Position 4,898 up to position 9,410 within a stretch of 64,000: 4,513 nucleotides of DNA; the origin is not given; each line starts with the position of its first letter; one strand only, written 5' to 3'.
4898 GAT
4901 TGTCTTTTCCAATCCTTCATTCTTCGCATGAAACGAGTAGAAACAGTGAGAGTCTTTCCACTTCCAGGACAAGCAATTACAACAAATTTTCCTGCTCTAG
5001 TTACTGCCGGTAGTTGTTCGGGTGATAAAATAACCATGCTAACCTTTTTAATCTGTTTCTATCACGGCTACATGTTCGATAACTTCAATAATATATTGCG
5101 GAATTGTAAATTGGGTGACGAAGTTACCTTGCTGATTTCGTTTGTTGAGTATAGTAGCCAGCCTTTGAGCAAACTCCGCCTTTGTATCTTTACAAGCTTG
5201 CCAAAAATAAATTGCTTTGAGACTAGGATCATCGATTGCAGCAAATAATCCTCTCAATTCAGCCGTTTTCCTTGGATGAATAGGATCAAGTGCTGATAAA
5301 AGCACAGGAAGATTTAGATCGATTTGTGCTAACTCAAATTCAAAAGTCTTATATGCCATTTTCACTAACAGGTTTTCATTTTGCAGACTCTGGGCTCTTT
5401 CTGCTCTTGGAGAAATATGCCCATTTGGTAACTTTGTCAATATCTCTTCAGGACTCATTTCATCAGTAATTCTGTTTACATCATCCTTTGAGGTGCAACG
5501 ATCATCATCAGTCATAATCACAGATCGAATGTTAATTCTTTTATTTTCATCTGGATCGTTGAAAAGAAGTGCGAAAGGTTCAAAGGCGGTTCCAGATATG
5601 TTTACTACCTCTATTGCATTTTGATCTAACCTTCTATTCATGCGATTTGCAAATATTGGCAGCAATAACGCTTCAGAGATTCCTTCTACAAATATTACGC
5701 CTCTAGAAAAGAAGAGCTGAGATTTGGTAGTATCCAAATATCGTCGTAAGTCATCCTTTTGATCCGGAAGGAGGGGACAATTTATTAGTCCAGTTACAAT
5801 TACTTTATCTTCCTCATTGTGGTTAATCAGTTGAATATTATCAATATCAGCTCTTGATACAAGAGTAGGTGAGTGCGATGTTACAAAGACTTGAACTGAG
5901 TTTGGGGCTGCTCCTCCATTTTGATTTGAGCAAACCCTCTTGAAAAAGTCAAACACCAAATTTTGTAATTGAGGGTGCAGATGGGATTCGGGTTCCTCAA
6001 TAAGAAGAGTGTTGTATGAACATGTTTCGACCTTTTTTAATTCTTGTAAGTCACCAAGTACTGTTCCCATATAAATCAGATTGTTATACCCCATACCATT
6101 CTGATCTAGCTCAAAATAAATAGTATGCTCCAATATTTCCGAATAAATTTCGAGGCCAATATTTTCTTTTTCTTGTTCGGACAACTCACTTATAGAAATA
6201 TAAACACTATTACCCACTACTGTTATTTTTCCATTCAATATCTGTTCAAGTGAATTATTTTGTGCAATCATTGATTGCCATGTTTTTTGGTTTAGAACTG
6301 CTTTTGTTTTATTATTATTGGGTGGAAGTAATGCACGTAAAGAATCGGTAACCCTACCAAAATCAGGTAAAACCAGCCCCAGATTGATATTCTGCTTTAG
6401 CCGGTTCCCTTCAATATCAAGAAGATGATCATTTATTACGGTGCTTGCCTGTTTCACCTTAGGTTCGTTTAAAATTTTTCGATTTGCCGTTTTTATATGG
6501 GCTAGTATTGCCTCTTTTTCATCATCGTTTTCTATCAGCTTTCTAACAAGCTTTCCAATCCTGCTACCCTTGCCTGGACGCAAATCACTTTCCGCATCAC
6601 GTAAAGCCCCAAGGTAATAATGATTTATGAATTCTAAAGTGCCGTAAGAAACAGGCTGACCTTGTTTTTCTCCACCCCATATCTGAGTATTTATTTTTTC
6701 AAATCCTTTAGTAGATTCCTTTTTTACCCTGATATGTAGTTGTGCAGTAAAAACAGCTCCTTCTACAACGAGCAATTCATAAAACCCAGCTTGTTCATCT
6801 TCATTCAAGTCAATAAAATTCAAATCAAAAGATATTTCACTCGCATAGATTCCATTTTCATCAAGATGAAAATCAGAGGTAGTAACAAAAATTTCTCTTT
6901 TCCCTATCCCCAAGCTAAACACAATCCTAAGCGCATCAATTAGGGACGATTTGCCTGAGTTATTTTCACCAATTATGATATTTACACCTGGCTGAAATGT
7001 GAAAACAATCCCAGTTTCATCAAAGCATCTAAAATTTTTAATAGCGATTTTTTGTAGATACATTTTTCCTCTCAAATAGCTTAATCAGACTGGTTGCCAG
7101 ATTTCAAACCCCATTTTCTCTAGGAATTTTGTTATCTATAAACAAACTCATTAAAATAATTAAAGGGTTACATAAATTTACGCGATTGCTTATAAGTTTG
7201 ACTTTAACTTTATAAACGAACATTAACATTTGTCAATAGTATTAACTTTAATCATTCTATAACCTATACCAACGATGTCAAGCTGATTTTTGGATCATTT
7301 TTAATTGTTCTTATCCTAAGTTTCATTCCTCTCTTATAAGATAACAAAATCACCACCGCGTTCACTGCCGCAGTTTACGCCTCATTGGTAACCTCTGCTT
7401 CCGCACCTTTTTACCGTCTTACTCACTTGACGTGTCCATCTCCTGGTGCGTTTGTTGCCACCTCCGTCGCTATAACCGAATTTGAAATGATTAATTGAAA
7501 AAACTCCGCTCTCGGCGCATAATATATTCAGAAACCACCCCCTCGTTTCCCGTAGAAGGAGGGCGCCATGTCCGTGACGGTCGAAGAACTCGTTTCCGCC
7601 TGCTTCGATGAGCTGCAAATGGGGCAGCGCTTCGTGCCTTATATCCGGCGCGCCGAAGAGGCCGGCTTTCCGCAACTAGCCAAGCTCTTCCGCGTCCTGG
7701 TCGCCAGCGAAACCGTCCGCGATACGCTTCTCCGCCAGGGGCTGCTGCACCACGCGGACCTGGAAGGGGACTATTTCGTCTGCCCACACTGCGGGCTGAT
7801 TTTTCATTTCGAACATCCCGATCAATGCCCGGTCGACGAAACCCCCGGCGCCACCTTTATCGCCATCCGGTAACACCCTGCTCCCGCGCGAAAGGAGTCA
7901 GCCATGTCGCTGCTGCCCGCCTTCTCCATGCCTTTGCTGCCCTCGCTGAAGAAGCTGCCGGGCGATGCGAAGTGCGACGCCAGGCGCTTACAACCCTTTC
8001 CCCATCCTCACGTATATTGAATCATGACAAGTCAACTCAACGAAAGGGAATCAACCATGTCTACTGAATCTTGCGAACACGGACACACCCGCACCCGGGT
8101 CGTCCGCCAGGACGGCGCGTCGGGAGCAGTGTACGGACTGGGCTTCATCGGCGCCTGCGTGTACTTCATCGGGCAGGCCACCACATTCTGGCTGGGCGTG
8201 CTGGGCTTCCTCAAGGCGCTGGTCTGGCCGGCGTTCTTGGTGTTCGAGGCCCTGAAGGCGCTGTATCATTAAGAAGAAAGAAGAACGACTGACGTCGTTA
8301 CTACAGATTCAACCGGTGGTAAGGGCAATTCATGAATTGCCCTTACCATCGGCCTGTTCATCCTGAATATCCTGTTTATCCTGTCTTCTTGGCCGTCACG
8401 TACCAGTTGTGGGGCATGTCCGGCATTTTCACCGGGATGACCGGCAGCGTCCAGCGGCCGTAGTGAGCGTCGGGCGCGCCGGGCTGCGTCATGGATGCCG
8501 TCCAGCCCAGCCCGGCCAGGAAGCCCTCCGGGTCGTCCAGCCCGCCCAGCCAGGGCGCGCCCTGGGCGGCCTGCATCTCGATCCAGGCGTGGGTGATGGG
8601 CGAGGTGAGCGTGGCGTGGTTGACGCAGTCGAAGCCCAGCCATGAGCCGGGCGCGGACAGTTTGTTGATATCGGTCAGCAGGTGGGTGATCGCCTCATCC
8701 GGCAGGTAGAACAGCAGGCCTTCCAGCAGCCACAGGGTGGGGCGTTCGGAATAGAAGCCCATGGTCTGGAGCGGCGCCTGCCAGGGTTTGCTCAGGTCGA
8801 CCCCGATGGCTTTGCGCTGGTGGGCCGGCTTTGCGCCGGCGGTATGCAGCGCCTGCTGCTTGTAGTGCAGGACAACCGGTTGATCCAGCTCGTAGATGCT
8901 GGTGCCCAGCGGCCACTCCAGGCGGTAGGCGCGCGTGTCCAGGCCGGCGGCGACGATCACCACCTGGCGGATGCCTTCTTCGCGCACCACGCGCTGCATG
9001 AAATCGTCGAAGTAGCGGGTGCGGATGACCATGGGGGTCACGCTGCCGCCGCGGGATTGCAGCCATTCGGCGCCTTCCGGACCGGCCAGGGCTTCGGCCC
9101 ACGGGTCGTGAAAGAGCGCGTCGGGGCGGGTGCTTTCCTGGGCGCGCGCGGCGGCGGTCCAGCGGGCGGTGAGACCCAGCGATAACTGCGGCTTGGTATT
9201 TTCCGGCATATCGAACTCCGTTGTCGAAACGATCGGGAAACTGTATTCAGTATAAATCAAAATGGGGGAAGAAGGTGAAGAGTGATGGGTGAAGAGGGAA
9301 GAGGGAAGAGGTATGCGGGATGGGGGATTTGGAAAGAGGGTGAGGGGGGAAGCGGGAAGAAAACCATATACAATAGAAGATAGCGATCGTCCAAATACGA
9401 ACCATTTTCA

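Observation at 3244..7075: Gabija-like two-gene defence module (Class 2 OLD ATPase-TOPRIM plus UvrD-like helicase) on a low-GC island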

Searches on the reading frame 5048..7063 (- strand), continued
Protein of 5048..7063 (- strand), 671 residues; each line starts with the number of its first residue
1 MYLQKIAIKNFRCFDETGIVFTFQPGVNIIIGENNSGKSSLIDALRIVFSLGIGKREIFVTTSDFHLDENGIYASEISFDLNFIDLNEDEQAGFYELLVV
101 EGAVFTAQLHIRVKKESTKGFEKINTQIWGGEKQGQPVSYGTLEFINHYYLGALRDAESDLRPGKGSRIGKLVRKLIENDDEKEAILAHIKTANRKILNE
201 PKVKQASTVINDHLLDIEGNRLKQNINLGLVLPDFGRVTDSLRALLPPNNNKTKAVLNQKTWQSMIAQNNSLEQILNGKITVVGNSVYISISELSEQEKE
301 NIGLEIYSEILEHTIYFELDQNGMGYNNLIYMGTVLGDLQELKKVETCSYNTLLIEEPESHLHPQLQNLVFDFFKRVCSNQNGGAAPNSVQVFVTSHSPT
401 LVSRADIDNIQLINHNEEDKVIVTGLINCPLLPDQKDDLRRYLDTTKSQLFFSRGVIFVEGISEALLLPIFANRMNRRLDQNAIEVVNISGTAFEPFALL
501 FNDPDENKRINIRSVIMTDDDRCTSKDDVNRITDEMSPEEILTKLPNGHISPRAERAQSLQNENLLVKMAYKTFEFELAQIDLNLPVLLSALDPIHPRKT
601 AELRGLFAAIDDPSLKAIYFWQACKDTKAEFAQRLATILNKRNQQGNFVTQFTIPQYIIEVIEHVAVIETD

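Call 49: fold_search(model_id=the predicted structure, library=pdb)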
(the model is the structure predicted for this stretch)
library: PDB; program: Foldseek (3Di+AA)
matches with E <= 10: 716; with E <= 0.001: 213
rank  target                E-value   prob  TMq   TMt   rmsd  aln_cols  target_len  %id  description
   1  8u7i_A                2.9e-21  1.00  0.54  0.57   7.8       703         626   15  Structure of the phage immune evasion protein Gad1 bound to the Gabija GajAB complex (released 2023-11-22)
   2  6p74                  7.1e-20  1.00  0.43  0.54  11.3       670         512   16  OLD nuclease from Thermus Scotoductus (released 2020-01-29)
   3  8x5i_D                7.9e-20  1.00  0.54  0.63   8.0       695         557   16  Structure of ATP/Mg2+ bound Gabija GajA (released 2024-02-28)
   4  8sm3_A                1.7e-19  1.00  0.48  0.57  11.4       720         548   14  Structure of Bacillus cereus VD045 Gabija GajA-GajB Complex (released 2023-11-22)
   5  8x5i_B                2.4e-19  1.00  0.51  0.59   9.7       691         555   16  Structure of ATP/Mg2+ bound Gabija GajA (released 2024-02-28)
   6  9lp9_B                5.9e-17  1.00  0.44  0.40  17.2       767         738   13  The cryo-EM structure of retron Eco8 in a standby state (released 2025-11-19)
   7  9x94_J                1.0e-16  1.00  0.45  0.42  14.7       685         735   13  Apo Retron-Eco8 complex (released 2026-03-18)
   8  9x94_F                5.0e-16  1.00  0.44  0.40  16.8       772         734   13  Apo Retron-Eco8 complex (released 2026-03-18)
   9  9p4j_A                6.2e-16  1.00  0.45  0.42  16.4       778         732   11  The structure of Retron Eco8 in Apo state (released 2025-11-12)
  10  9lpa_B                7.0e-16  1.00  0.44  0.40  14.3       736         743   12  The cryo-EM structure of retron Eco8 in an active state (released 2025-11-19)
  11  8tjy_A                1.6e-15  1.00  0.42  0.55  11.1       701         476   14  Structure of Gabija AB complex (released 2024-04-24)
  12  8x5i_C                2.9e-15  1.00  0.39  0.52  14.2       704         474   14  Structure of ATP/Mg2+ bound Gabija GajA (released 2024-02-28)
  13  8x5i_A                8.8e-15  1.00  0.40  0.54  14.7       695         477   15  Structure of ATP/Mg2+ bound Gabija GajA (released 2024-02-28)
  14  8wy4_A                1.9e-14  1.00  0.41  0.57   8.8       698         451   13  GajA tetramer with ATP (released 2024-02-28)
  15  8j4t_A                3.9e-14  1.00  0.43  0.58  11.1       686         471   13  GajA-GajB complex (released 2024-02-21)
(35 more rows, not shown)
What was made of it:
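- Foldseek also lists retron Eco8 OLD and PtuA (call 49).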

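Call 63: find_encoding_contigs(protein=P0017, flank=5000, max_places=1)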
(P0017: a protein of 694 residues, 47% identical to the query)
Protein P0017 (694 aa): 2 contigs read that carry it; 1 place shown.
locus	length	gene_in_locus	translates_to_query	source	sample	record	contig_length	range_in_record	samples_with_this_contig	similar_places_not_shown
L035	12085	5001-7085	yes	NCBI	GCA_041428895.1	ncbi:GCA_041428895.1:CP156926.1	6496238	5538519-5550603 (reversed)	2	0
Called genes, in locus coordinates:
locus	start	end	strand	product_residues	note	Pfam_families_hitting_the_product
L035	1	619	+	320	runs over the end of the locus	PF00004:AAA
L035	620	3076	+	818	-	PF27160:Y4kK_N (weak), PF00082:Peptidase_S8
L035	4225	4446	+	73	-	PF08845:SymE_toxin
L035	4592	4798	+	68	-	-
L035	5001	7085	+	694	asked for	PF02463:SMC_N (weak), PF11398:DUF2813 (weak), PF13175:AAA_15, PF13476:AAA_23, PF13175:AAA_15, PF13304:AAA_21, PF20469:OLD-like_TOPRIM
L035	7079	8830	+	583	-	PF00580:UvrD-helicase, PF01443:Viral_helicase1 (faint), PF13245:AAA_19, PF13361:UvrD_C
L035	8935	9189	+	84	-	-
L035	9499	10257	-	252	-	PF00106:adh_short, PF08659:KR (weak), PF13561:adh_short_C2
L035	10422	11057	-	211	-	PF01596:Methyltransf_3, PF01135:PCMT, PF01564:Spermine_synth (weak), PF08704:GCD14 (weak), PF08241:Methyltransf_11, PF13578:Methyltransf_24, PF13649:Methyltransf_25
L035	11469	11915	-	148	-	PF22381:Staph_reg_Sar_Rot (weak), PF01047:MarR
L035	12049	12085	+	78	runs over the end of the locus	PF08845:SymE_toxin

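Call 64: find_encoding_contigs(protein=P0042, flank=5000, max_places=1)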
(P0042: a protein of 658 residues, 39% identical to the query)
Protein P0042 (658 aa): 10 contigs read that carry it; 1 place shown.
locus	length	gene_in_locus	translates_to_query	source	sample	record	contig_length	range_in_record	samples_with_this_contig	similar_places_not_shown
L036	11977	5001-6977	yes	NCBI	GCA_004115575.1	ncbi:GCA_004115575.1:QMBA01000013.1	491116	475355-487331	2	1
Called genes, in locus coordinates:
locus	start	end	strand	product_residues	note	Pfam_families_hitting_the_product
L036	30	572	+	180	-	PF04542:Sigma70_r2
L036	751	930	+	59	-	PF12841:YvrJ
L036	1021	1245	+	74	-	PF07872:DUF1659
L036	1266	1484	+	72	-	PF11148:DUF2922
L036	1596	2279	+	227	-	PF01510:Amidase_2, PF01471:PG_binding_1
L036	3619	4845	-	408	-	PF13546:DDE_5, PF01609:DDE_Tnp_1, PF04693:DDE_Tnp_2 (weak)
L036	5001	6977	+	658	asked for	PF02463:SMC_N, PF13175:AAA_15, PF13476:AAA_23, PF13304:AAA_21, PF11398:DUF2813 (weak), PF20469:OLD-like_TOPRIM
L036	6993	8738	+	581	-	PF00580:UvrD-helicase, PF13245:AAA_19, PF01443:Viral_helicase1 (faint), PF13361:UvrD_C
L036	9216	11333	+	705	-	PF00145:DNA_methylase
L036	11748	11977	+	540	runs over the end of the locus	-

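Call 65: find_encoding_contigs(protein=P0024, flank=5000, max_places=1)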
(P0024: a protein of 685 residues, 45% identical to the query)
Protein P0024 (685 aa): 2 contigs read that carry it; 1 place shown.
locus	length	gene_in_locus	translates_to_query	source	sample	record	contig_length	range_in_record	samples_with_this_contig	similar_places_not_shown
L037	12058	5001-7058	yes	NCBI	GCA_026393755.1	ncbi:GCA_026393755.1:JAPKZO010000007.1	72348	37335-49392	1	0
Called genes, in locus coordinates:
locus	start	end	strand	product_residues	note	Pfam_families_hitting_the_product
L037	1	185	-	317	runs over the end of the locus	PF00078:RVT_1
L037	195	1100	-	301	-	PF28093:STM3845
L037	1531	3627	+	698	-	PF28530:DUF8426, PF13401:AAA_22 (faint), PF00004:AAA (weak), PF07728:AAA_5, PF28529:McrB_lid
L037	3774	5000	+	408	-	PF10117:McrBC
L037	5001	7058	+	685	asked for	PF02463:SMC_N (weak), PF11398:DUF2813 (faint), PF13175:AAA_15, PF13476:AAA_23, PF13175:AAA_15, PF13304:AAA_21, PF20469:OLD-like_TOPRIM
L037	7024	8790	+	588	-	PF00580:UvrD-helicase, PF13245:AAA_19, PF01443:Viral_helicase1 (faint), PF00580:UvrD-helicase, PF13361:UvrD_C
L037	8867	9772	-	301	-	PF02899:Phage_int_SAM_1 (weak), PF00589:Phage_integrase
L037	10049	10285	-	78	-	PF13560:HTH_31, PF12844:HTH_19 (weak), PF01381:HTH_3, PF13443:HTH_26 (weak)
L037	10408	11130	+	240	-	PF01939:NucS_C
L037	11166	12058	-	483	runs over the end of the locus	PF17289:Terminase_6C (weak)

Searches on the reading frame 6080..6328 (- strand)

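Call 70: search_protein_families(library=pfam, proteins=[window:6080-6328:-], max_evalue=10)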
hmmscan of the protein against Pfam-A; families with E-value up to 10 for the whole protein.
seq(83 aa): 3 families
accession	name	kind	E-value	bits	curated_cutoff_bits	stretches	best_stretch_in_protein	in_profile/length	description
PF04074.18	DUF386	-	0.022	15.2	26.5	1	13-63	14-65/145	YhcH/YjgK/YiaL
PF10673.14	DUF2487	-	0.041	14.3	25.8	1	6-76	24-94/142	Protein of unknown function (DUF2487)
PF10438.15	Cyc-maltodext_C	-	0.12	12.9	22.2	1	4-45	27-68/76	Cyclo-malto-dextrinase C-terminal domain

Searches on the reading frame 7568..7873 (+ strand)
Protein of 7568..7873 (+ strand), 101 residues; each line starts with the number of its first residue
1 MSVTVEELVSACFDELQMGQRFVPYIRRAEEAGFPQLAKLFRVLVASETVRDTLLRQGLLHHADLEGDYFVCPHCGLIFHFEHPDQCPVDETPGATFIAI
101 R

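Call 17: search_protein_families(library=pfam, proteins=[window:7568-7873:+], max_evalue=0.01)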
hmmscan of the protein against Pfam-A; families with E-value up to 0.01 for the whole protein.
window:7568-7873:+ (101 aa): 1 family
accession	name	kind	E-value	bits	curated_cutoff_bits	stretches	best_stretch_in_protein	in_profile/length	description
PF17848.7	Zn_ribbon_ACC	-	0.0082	16.8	24.5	0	60-75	11-26/26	Acetyl-CoA carboxylase zinc finger domain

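Call 24: search_protein_families(library=padloc, proteins=[window:7568-7873:+], max_evalue=0.001)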
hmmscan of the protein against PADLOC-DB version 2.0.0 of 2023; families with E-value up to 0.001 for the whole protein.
window:7568-7873:+ (101 aa): 0 families

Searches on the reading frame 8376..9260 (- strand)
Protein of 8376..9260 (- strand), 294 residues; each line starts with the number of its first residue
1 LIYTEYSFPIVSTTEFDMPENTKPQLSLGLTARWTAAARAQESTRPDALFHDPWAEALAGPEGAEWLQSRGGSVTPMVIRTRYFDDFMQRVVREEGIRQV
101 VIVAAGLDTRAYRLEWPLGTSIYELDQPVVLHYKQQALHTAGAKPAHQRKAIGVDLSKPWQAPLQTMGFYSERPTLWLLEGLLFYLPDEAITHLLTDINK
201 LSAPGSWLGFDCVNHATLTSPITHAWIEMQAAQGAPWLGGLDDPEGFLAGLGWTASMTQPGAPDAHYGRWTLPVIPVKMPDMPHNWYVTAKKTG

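Call 17: search_protein_families(library=pfam, proteins=[window:8376-9260:-], max_evalue=0.01)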
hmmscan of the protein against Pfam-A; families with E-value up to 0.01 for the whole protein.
window:8376-9260:- (294 aa): 1 family
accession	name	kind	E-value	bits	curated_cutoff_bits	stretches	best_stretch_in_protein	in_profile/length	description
PF04072.20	LCM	-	1.2e-51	175.8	22.3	1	34-198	3-186/187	Leucine carboxyl methyltransferase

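Call 24: search_protein_families(library=padloc, proteins=[window:8376-9260:-], max_evalue=0.001)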
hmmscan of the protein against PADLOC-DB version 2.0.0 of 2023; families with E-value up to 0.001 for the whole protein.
window:8376-9260:- (294 aa): 0 families
